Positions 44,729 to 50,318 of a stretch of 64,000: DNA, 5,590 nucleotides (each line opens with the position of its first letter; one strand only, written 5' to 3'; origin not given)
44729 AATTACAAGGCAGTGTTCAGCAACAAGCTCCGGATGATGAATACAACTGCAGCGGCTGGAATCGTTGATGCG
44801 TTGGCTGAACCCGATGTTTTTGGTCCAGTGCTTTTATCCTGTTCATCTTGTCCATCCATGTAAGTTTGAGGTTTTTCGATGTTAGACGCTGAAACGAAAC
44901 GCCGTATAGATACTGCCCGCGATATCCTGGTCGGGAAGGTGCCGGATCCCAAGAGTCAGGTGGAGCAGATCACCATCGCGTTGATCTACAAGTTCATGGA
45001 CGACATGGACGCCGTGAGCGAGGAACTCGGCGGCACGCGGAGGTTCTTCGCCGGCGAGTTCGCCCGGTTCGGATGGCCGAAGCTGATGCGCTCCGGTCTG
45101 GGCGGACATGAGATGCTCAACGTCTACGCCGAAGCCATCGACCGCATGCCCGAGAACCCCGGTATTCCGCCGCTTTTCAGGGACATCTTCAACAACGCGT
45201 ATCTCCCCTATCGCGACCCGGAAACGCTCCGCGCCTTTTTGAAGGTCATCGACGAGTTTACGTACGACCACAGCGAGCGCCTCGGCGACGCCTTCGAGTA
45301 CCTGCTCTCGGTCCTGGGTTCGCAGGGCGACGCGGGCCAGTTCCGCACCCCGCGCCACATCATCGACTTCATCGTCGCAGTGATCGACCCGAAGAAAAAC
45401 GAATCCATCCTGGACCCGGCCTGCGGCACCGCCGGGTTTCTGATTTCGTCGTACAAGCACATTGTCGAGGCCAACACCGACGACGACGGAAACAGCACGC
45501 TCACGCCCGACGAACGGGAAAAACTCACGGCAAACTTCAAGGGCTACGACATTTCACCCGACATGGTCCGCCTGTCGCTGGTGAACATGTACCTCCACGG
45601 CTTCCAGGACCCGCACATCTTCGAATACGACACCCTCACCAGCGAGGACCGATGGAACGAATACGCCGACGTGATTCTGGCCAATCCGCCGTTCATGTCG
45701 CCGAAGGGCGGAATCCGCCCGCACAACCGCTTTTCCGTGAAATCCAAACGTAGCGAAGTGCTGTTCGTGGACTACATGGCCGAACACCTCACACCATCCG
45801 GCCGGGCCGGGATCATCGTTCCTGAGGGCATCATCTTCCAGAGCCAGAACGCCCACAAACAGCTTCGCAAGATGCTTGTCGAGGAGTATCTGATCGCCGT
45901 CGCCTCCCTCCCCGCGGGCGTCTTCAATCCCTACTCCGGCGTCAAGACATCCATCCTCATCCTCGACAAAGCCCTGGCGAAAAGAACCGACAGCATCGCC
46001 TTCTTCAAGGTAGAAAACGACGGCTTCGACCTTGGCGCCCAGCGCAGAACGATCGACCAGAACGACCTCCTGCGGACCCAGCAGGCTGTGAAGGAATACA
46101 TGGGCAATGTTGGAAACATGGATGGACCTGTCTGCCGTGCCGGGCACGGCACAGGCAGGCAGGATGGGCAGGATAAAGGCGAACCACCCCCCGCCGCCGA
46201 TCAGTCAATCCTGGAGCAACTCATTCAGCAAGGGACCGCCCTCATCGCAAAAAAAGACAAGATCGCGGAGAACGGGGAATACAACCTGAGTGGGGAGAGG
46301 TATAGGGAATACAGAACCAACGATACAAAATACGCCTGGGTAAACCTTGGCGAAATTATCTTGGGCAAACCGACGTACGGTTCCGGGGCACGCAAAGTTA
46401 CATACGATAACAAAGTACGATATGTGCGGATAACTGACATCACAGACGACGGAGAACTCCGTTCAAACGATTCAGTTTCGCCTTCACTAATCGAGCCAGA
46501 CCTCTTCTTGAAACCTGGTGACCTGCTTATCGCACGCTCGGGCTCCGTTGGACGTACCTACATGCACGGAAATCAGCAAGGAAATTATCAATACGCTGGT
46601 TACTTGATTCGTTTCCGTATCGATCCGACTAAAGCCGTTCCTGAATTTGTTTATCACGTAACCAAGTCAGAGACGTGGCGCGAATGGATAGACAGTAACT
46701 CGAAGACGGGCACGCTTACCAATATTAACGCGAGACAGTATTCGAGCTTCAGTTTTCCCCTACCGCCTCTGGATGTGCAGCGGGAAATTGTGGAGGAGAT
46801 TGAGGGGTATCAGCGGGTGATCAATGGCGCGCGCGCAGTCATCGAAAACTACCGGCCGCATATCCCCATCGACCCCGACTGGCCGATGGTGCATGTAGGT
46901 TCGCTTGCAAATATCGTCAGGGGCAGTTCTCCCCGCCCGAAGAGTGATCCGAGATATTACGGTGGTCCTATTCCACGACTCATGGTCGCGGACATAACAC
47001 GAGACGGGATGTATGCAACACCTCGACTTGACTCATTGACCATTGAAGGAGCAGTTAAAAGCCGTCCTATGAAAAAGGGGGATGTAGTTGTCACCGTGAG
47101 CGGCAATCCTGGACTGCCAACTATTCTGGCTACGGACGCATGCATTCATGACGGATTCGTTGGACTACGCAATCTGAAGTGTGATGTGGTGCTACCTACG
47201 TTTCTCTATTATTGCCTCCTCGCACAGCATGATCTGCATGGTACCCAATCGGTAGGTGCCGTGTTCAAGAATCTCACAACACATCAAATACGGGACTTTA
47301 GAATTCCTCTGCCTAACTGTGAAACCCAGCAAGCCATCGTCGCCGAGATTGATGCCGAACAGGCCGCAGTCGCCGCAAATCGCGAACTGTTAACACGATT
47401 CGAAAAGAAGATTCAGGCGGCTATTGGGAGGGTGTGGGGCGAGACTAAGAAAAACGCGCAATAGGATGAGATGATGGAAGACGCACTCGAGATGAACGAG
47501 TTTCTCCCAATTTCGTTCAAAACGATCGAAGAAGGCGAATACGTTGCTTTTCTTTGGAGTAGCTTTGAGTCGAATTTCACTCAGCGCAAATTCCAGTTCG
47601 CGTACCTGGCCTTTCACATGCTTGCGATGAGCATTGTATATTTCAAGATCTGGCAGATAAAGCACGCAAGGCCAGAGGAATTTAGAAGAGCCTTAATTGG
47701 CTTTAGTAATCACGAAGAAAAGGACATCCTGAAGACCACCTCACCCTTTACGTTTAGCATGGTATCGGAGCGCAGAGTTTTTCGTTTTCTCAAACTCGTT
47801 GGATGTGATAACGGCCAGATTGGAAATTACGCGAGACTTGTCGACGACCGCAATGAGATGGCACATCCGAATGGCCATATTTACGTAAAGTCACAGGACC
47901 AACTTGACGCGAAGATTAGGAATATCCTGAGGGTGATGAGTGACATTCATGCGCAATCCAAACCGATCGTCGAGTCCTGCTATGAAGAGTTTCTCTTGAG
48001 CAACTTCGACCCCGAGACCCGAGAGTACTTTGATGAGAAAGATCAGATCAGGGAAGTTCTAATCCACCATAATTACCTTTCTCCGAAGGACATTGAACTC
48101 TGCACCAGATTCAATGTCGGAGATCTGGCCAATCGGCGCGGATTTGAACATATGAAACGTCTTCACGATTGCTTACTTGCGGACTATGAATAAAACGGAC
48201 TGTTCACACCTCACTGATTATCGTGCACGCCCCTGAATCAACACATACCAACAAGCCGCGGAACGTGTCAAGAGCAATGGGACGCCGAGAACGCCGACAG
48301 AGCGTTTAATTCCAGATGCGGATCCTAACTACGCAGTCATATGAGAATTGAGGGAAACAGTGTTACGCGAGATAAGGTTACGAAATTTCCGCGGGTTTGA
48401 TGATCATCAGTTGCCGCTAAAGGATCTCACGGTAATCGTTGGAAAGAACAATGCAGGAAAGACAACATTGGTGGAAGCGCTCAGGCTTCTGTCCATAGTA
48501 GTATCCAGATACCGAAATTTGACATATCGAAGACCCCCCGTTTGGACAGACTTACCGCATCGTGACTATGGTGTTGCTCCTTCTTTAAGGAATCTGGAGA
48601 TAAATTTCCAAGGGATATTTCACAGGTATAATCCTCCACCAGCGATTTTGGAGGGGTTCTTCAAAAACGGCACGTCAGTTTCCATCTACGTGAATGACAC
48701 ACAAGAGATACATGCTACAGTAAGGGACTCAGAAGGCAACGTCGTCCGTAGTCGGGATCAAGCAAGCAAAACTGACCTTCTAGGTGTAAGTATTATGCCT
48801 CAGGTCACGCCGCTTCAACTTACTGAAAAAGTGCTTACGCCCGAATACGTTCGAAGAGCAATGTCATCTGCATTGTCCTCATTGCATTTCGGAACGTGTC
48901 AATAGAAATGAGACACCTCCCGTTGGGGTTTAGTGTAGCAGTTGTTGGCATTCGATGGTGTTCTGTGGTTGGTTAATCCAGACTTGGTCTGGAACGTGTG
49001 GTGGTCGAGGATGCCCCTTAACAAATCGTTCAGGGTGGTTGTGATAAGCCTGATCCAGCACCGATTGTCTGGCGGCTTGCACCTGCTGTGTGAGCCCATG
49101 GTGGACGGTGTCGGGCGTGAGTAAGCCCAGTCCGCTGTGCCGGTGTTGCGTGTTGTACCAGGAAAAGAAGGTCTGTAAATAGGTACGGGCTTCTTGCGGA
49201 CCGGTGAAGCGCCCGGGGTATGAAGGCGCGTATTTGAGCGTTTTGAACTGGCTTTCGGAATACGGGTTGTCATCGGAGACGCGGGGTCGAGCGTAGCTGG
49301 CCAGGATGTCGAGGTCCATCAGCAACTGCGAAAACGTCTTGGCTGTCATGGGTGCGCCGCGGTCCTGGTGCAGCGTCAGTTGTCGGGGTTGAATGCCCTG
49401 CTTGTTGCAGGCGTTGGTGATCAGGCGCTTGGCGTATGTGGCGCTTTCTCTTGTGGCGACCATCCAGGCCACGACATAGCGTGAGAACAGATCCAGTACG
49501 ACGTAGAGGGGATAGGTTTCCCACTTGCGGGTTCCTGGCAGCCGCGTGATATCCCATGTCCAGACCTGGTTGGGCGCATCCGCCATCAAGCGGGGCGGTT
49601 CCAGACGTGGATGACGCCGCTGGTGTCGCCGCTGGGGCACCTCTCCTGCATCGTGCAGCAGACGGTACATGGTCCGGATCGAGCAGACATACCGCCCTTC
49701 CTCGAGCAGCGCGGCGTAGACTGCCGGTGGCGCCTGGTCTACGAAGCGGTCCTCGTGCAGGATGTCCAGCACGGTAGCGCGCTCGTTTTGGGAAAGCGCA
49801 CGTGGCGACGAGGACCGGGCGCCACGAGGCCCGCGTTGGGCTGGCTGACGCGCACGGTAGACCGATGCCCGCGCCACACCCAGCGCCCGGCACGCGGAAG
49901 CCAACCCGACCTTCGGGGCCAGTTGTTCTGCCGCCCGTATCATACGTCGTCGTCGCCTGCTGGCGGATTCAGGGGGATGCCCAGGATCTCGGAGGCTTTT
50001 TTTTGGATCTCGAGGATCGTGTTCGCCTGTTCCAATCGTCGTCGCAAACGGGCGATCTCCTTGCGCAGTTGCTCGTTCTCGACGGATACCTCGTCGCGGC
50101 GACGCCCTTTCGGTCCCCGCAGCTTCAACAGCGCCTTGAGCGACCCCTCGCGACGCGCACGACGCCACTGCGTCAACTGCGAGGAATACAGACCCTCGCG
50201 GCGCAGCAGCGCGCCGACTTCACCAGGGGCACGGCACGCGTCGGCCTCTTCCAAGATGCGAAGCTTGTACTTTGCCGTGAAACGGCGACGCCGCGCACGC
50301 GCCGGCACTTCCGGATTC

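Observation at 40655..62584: Island-restricted dispersed repeat with a 9-nt periodic core, placed at module boundaries and immediately upstream of defence genes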

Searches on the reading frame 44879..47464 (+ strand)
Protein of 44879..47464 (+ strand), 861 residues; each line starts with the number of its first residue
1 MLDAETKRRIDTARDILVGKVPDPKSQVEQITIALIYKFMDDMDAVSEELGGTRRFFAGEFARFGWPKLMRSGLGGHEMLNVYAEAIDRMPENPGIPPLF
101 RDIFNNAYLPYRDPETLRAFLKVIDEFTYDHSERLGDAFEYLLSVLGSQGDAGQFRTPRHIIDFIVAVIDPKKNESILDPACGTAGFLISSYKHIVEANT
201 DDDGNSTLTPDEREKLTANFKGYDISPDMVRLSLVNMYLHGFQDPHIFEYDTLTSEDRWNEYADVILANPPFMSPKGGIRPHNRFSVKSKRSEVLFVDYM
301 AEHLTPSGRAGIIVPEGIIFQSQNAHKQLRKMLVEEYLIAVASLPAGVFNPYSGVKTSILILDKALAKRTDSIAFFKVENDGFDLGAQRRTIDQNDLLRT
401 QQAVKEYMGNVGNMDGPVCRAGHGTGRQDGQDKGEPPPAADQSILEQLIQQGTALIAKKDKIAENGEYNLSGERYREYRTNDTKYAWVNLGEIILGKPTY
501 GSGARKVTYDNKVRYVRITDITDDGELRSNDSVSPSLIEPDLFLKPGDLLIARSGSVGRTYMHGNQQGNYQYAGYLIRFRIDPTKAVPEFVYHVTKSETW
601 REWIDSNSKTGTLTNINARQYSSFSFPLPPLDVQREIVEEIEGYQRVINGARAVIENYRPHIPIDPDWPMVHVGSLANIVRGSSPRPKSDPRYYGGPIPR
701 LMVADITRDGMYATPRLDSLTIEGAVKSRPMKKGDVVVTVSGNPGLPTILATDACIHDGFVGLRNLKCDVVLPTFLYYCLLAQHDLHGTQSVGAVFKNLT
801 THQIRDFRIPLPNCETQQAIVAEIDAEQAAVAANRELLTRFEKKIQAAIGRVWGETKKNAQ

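Call 20: search_protein_families(library=pfam, proteins=[window:44879-47464:+], max_evalue=0.01)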
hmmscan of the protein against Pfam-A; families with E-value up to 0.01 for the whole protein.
window:44879-47464:+ (861 aa): 5 families
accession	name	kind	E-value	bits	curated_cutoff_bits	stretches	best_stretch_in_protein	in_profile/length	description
PF02384.22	N6_Mtase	-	1.3e-50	173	20.4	1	133-477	4-304/311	N-6 DNA Methylase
PF01420.25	Methylase_S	-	3.9e-18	66.6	22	2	667-825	3-150/168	Type I restriction modification DNA specificity domain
PF01170.24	UPF0020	-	1.1e-05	25.7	22.3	1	166-331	21-183/197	RMKL-like, methyltransferase domain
PF07669.17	Eco57I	-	8.7e-05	23.1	25.3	1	258-339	70-159/171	Eco57I restriction-modification methylase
PF20473.4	MmeI_Mtase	-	0.0048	16.5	27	1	176-243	22-88/259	MmeI, DNA-methyltransferase domain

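Call 27: find_encoding_contigs(protein=window:44879-47464:+, flank=10000, max_places=6)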
Protein window:44879-47464:+ (861 aa): no gene with exactly this product is on record in the collection.

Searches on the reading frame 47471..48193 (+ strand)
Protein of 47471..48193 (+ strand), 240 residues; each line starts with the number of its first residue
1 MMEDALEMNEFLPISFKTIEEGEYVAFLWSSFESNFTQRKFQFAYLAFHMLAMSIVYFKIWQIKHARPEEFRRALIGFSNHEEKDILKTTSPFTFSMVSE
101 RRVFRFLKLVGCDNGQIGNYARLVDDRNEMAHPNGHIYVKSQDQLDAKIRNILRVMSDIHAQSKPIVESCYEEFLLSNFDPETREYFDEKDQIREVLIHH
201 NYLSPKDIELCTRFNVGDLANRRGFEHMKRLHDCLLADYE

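Call 20: search_protein_families(library=pfam, proteins=[window:47471-48193:+], max_evalue=0.01)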
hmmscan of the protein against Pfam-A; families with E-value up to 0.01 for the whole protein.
window:47471-48193:+ (240 aa): 1 family
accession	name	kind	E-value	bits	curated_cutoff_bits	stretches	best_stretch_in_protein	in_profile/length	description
PF18735.6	HEPN_RiboL-PSP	-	0.0075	16.6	28.4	0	93-160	115-186/191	RiboL-PSP-HEPN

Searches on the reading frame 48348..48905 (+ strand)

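Call 20: search_protein_families(library=pfam, proteins=[window:48348-48905:+], max_evalue=0.01)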
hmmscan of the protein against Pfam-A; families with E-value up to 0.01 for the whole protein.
window:48348-48905:+ (185 aa): 8 families
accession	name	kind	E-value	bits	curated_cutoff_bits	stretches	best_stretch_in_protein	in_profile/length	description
PF13175.12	AAA_15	-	4.3e-14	53.4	32.1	1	6-49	3-47/374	AAA ATPase domain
PF13476.12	AAA_23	-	1.7e-09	39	27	1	9-47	2-41/201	AAA domain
PF13514.12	AAA_27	-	6.4e-07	29.6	22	1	6-47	3-48/206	AAA domain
PF13555.12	AAA_29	-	6.7e-07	29.4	27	1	6-47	1-44/61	P-loop containing region of AAA domain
PF13304.12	AAA_21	-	8.5e-07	29.8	27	1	27-58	1-26/304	AAA domain, putative AbiEii toxin, Type IV TA system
PF02463.25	SMC_N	-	3.7e-05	23.7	40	1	6-46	2-45/220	RecF/RecN/SMC N terminal domain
PF11398.14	DUF2813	-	0.00072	19.5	21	1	5-48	2-45/372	Protein of unknown function (DUF2813)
PF01926.29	MMR_HSR1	-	0.0087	16.6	21.9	0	29-59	3-33/113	50S ribosome-binding GTPase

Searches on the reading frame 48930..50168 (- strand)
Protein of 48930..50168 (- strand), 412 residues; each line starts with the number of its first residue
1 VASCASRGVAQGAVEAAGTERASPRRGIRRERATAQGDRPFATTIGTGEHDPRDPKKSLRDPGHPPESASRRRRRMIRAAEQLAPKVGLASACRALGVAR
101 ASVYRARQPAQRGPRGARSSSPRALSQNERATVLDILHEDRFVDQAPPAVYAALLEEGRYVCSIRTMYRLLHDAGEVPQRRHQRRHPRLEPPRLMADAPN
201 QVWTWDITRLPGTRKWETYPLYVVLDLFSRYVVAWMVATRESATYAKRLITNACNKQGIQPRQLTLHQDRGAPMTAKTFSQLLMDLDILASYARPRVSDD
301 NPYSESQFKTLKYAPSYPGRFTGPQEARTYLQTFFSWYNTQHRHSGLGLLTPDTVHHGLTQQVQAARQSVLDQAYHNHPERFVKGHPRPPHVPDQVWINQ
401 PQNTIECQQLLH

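Call 20: search_protein_families(library=pfam, proteins=[window:48930-50168:-], max_evalue=0.01)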
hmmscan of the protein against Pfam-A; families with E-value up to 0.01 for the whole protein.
window:48930-50168:- (412 aa): 4 families
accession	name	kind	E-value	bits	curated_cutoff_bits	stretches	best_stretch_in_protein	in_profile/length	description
PF00665.32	rve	-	5.3e-21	75.2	32.6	1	197-296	2-100/102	Integrase core domain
PF13683.12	rve_3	-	1.8e-14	53.6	26.5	1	288-352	3-67/67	Integrase core domain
PF13610.12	DDE_Tnp_IS240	-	0.004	17.7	27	1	221-340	20-135/139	DDE domain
PF13565.12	HTH_32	-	0.0049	17.8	33.7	1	111-171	11-73/73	Homeodomain-like domain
